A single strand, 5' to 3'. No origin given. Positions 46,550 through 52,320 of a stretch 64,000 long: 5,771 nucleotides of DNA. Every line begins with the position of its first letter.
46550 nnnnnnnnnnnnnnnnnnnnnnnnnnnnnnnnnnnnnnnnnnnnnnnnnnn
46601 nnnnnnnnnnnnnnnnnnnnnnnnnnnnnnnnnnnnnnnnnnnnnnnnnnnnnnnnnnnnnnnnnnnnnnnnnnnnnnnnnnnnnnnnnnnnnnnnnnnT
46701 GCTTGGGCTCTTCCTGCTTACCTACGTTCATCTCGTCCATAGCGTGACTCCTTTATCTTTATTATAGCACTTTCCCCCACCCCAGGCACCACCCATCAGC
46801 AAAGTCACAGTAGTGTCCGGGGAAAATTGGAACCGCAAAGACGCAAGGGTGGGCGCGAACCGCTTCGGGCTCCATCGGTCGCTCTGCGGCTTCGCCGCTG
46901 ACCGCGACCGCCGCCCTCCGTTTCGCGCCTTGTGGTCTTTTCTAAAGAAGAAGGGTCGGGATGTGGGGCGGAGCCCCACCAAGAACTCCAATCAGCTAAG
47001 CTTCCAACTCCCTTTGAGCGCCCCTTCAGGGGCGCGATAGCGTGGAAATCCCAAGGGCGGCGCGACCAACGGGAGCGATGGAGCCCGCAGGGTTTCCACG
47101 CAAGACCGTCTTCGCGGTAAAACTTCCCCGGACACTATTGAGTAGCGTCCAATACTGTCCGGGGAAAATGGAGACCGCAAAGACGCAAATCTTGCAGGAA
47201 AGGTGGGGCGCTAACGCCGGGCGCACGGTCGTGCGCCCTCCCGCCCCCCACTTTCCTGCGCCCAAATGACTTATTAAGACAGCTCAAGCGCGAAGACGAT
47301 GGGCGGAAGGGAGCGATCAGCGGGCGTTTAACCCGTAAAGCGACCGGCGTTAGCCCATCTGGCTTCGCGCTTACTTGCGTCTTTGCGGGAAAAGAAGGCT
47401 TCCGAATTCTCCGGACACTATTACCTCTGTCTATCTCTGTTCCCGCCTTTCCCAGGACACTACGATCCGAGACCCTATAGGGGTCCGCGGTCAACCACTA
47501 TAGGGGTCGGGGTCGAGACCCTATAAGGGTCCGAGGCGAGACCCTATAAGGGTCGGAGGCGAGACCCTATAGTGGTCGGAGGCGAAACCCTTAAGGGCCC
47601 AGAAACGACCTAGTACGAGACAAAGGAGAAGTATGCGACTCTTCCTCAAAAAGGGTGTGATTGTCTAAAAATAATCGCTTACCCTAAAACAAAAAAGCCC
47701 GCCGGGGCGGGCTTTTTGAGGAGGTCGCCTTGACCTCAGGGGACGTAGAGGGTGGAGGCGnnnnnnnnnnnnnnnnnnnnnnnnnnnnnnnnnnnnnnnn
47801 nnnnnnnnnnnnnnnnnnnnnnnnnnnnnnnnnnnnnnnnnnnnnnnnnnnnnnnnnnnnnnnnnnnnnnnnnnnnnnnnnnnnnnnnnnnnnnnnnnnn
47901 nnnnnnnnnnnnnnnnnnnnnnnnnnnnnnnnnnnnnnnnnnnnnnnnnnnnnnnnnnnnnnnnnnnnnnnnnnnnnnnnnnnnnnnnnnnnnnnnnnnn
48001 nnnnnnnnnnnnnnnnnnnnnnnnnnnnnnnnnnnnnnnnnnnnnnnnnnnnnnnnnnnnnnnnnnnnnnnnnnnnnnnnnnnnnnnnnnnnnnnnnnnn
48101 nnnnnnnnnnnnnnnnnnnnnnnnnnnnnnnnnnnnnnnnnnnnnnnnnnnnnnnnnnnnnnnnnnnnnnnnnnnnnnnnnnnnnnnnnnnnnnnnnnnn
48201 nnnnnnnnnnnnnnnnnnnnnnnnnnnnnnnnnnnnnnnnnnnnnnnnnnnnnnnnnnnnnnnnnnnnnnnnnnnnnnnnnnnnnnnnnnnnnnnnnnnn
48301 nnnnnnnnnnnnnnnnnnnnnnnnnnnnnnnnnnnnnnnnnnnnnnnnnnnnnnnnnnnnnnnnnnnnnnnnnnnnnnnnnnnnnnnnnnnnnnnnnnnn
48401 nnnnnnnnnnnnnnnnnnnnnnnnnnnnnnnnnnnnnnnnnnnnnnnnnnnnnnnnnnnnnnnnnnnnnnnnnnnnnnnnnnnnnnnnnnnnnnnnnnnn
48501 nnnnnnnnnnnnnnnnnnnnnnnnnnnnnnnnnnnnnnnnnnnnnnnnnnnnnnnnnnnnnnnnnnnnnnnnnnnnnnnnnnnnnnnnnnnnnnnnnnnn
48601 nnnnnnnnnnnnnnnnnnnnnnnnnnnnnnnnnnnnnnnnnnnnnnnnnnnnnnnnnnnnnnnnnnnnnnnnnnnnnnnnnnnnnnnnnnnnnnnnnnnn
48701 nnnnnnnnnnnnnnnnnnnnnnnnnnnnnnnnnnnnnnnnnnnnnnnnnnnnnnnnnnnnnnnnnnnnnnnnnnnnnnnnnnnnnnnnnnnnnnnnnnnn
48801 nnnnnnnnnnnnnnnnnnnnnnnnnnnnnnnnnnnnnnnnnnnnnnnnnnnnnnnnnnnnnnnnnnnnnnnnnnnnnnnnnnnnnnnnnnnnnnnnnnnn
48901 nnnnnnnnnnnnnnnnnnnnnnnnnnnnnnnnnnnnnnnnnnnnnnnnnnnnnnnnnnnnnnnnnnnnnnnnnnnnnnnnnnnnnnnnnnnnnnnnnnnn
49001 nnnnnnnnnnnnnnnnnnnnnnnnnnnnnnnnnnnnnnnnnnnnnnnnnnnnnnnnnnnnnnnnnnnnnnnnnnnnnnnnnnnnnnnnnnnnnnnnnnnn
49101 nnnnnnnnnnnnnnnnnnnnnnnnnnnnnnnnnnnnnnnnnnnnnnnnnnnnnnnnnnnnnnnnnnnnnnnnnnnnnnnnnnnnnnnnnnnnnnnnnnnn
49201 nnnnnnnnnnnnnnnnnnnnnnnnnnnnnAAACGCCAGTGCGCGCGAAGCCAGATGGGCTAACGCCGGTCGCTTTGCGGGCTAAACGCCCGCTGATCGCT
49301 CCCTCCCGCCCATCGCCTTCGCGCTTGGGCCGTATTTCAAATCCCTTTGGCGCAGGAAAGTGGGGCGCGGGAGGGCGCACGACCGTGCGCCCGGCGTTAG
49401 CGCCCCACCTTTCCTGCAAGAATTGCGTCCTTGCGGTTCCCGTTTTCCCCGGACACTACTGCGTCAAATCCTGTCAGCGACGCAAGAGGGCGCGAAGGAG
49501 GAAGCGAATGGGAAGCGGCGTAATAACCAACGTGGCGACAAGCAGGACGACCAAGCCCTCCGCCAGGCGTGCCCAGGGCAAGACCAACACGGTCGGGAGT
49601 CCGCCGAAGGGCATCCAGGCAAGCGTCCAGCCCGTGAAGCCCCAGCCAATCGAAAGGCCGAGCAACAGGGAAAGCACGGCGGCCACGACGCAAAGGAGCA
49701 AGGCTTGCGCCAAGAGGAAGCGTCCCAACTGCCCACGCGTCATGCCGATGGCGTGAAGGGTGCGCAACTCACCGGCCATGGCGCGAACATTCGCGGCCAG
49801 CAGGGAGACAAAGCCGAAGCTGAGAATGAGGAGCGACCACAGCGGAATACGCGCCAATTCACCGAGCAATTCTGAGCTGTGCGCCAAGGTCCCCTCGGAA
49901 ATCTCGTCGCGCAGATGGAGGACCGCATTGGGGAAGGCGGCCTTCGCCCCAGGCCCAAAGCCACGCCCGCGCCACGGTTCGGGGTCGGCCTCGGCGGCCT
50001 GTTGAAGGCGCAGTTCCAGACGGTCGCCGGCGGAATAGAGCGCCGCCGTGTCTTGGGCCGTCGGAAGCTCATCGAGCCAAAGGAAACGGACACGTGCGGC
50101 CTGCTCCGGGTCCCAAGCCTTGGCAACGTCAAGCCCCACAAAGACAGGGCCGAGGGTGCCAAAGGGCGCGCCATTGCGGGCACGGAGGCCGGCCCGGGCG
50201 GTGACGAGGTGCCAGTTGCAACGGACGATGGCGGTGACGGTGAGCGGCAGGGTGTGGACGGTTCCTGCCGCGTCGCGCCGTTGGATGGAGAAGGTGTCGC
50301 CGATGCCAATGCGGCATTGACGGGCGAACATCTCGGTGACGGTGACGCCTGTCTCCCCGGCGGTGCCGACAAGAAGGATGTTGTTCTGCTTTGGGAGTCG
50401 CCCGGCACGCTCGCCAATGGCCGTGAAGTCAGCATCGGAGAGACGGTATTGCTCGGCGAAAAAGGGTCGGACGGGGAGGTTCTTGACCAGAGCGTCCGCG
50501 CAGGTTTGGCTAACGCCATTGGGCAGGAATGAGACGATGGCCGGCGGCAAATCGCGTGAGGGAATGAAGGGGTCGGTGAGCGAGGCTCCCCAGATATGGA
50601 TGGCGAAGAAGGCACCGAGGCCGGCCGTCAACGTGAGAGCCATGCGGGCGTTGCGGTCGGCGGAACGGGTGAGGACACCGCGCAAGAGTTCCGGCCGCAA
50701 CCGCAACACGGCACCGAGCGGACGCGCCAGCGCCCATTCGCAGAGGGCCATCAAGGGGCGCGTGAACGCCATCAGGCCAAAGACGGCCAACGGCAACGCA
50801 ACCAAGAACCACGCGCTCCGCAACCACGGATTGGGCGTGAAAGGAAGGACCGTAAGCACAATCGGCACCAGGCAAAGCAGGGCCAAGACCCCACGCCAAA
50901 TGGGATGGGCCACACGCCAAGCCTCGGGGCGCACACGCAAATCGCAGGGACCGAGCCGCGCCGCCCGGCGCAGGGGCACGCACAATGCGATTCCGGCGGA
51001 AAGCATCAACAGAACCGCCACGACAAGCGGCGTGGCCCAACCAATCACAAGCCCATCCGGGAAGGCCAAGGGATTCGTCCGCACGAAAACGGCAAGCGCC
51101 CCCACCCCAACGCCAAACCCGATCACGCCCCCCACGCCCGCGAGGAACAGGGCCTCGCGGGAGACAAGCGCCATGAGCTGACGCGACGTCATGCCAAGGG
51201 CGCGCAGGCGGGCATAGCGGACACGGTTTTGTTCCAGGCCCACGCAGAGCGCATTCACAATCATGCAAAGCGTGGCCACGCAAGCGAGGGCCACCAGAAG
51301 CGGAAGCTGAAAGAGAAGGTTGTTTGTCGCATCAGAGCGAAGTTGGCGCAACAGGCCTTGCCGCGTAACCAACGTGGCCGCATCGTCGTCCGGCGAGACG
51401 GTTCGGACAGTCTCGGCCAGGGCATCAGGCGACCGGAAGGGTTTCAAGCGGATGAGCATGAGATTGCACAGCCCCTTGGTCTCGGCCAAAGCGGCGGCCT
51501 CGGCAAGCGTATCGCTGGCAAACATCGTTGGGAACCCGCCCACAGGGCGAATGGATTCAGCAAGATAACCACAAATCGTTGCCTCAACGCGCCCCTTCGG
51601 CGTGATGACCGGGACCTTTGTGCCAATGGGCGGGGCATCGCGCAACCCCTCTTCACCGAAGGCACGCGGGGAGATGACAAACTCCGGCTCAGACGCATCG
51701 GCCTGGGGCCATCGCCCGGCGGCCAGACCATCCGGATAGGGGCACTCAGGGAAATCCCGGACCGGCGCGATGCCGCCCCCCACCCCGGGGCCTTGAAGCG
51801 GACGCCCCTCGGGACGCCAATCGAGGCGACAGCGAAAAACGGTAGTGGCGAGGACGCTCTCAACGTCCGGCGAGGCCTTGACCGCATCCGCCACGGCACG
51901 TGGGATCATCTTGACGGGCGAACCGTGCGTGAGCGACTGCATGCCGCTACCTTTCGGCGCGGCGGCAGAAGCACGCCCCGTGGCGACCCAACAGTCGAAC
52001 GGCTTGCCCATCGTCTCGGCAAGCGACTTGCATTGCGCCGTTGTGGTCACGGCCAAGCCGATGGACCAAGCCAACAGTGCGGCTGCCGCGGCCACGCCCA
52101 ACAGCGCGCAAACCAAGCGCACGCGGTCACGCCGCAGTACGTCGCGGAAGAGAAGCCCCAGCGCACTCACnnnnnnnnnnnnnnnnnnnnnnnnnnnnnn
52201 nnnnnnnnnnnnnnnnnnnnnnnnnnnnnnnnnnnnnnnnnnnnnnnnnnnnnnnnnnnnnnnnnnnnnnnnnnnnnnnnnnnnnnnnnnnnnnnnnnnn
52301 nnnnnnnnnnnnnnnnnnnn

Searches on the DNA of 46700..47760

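Call 37: search_rna_families(source=window, start=46700, end=47760, threshold=evalue, max_evalue=1)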
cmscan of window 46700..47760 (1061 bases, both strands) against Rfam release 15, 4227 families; matches with E-value up to 1: 7.
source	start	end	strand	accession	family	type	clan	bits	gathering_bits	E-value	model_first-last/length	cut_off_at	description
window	47693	47737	-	RF00195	RsmY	Gene; sRNA;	CL00106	25.5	57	0.00062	77-121/121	no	RsmY RNA family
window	47619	47717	+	RF02144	rsmX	Gene;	CL00106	23.5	56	0.051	1-114/114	no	rsmX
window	47463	47607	-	RF00883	MIR820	Gene; miRNA;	-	23.1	196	0.27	1-191/191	no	MIR820 microRNA precursor family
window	47660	47724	+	RF02067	STnc310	Gene; sRNA;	-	20.5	40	0.46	1-61/61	no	Salmonella enterica sRNA STnc310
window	47688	47748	-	RF00506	Thr_leader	Cis-reg; leader;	-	19.8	55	0.56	1-118/118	no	Threonine operon leader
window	47691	47760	-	RF01400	istR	Gene; antitoxin;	-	19.4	45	0.29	78-130/130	5'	istR Hfq binding RNA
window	47689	47760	-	RF00106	RNAI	Gene; antisense;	-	19.2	47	0.74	18-102/102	5'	RNAI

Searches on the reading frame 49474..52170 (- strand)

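Call 53: search_protein_families(library=pfam, proteins=[window:49474-52170:-], max_evalue=0.00001)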
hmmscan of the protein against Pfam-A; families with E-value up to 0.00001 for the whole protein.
window:49474-52170:- (898 aa): 1 family
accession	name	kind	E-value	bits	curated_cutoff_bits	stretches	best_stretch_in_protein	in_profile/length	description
PF02687.27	FtsX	-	9.7e-20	71.3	25.5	2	292-407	3-119/120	FtsX-like permease C-terminal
